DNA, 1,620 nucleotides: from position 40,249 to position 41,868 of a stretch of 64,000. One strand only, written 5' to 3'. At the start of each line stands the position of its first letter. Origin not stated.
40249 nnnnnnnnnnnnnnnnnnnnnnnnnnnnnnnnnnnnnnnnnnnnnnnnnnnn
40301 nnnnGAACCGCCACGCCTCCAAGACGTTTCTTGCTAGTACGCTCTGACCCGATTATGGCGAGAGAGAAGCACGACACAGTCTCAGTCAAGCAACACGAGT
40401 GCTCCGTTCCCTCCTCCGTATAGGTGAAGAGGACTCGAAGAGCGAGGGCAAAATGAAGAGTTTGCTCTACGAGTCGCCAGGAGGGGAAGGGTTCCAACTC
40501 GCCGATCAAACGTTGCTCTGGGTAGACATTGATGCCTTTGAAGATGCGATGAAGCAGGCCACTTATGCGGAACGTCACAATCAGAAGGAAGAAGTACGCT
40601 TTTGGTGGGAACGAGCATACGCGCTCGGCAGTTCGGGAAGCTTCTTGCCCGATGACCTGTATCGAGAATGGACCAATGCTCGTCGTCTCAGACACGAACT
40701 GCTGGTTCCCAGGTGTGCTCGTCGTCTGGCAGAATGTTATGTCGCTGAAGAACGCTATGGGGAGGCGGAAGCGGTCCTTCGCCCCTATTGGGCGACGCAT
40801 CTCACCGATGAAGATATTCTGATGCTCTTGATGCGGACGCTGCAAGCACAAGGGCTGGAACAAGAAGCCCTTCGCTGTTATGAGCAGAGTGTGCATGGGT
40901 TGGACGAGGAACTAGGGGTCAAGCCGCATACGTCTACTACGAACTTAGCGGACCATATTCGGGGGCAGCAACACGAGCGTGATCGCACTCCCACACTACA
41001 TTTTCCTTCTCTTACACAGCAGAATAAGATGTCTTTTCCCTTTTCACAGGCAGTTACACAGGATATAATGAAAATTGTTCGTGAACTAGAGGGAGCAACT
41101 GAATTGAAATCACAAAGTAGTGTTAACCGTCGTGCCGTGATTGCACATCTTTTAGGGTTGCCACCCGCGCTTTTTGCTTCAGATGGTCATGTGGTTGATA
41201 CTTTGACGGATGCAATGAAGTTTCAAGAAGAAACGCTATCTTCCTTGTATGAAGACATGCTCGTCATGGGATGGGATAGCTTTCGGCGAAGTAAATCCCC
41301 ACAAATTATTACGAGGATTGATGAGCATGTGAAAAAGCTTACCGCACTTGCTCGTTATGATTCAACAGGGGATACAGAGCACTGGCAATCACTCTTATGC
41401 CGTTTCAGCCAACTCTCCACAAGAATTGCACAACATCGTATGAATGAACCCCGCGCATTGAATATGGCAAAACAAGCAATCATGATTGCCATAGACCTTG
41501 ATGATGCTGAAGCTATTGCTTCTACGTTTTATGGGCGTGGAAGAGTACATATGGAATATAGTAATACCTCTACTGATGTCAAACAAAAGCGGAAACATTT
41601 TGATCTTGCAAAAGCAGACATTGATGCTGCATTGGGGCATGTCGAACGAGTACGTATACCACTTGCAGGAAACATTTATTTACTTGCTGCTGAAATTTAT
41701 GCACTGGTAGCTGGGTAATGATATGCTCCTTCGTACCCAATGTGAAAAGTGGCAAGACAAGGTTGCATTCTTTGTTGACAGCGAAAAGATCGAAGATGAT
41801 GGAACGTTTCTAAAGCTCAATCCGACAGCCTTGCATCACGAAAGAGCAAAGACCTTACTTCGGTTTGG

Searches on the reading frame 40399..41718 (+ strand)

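Call 41: search_protein_families(library=pfam, proteins=[window:40399-41718:+], max_evalue=0.00001)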
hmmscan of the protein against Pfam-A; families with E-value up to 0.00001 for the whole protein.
window:40399-41718:+ (439 aa): 1 family
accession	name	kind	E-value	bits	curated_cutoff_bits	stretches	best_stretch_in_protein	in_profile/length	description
PF03704.23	BTAD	-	1.6e-13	51.7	22.1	1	42-188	1-146/146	Bacterial transcriptional activator domain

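Call 67: search_protein_families(library=ncbifam, proteins=[window:40399-41718:+], max_evalue=0.01)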
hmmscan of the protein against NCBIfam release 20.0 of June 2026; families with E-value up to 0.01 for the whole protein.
window:40399-41718:+ (439 aa): 2 families
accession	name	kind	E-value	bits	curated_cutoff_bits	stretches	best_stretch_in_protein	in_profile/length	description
NF053617.1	SARPRegAfsRStmc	equivalog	0.0042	15.1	1430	0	114-208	192-286/986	SARP-family global regulator AfsR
TIGR02917.1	PEP_TPR_lipo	equivalog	0.01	13.8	312.2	0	109-165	572-628/899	XrtA/PEP-CTERM system TPR-repeat protein PrsT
